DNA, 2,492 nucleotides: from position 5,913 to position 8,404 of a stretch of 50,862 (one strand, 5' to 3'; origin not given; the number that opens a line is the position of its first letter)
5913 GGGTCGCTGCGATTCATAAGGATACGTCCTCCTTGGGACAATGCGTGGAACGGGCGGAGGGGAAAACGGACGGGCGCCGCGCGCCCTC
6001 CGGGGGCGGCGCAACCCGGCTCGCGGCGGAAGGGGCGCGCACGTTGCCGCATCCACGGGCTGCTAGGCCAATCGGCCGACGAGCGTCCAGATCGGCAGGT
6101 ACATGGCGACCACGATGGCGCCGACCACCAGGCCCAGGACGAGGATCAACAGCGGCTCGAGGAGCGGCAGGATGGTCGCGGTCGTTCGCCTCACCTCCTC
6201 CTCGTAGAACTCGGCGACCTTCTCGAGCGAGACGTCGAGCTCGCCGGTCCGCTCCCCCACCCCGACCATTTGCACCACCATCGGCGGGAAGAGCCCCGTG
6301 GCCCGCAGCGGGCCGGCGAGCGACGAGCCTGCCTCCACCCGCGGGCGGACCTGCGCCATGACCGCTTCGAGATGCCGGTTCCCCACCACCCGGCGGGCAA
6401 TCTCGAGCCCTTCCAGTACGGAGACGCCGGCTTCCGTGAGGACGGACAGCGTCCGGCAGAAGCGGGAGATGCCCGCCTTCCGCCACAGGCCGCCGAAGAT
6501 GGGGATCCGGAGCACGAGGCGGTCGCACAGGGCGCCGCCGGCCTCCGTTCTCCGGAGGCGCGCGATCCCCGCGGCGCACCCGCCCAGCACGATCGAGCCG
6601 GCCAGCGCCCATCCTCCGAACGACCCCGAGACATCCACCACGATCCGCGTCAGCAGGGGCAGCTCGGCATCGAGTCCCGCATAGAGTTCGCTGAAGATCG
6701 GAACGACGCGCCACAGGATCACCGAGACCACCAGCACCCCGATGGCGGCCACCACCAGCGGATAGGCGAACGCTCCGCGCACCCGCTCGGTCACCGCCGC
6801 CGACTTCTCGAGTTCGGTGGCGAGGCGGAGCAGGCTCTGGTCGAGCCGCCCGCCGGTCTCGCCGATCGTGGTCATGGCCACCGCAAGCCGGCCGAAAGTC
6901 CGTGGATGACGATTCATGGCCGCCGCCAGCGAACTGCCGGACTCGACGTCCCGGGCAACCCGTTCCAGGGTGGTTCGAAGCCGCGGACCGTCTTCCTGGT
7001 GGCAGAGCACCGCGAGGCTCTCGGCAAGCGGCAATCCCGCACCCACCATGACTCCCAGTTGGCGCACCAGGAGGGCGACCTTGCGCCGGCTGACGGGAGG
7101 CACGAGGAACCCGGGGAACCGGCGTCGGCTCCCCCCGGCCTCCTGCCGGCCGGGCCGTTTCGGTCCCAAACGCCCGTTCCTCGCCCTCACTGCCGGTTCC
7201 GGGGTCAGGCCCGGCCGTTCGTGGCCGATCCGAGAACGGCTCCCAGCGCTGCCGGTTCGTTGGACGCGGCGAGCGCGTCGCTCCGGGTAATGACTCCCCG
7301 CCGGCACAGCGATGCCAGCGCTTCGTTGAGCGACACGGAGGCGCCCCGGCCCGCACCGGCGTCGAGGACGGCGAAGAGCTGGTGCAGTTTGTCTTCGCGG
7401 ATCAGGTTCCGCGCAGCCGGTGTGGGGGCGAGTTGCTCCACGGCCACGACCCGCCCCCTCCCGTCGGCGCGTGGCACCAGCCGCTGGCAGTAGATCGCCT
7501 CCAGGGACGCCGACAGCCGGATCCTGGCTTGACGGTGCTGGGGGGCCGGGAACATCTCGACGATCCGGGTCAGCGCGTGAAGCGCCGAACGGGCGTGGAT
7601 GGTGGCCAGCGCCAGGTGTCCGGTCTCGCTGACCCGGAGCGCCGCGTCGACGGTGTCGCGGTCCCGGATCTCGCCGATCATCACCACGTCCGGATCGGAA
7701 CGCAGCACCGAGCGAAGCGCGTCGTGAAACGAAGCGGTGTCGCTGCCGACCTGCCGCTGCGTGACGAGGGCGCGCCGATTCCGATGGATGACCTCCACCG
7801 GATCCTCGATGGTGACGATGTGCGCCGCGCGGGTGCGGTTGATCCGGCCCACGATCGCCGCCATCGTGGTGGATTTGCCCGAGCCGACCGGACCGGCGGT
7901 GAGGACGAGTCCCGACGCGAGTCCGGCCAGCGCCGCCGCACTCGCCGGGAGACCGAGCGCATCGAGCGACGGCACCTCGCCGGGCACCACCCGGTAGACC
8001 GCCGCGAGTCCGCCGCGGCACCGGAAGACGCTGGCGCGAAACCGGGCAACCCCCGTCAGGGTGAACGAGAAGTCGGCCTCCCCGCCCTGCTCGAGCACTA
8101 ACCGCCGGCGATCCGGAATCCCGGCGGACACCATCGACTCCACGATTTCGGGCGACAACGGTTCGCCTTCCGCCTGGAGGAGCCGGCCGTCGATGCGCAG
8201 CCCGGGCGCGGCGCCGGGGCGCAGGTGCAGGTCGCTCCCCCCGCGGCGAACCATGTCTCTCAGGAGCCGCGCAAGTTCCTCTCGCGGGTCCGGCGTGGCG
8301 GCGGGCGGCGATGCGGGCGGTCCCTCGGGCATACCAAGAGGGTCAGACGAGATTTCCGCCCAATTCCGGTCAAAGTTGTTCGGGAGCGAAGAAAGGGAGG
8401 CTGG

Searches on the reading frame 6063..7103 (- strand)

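Call 34: search_protein_families(library=pfam, max_evalue=0.001, proteins=[window:6063-7103:-])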
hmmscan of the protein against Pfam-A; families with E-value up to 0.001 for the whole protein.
window:6063-7103:- (346 aa): 1 family
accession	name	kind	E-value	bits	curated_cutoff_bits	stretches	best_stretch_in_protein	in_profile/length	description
PF00482.28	T2SSF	-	2e-58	196.2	25.2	2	215-337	1-125/125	Type II secretion system (T2SS), protein F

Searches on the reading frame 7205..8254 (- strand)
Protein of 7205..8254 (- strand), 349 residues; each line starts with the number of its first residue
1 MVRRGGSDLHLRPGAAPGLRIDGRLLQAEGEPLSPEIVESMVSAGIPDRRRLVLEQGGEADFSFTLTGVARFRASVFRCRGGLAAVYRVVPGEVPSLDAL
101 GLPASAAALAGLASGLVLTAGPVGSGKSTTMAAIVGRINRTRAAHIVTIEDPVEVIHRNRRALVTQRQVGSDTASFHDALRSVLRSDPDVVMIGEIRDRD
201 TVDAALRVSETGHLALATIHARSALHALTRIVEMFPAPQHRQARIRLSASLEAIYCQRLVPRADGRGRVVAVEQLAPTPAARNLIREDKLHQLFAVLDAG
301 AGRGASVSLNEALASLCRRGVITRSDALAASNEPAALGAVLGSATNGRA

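Call 34: search_protein_families(library=pfam, max_evalue=0.001, proteins=[window:7205-8254:-])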
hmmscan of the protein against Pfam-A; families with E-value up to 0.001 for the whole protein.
window:7205-8254:- (349 aa): 1 family
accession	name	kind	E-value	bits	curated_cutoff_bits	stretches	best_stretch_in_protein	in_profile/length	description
PF00437.27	T2SSE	-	4.1e-44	151.2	24.9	1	62-269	85-287/370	Type II/IV secretion system protein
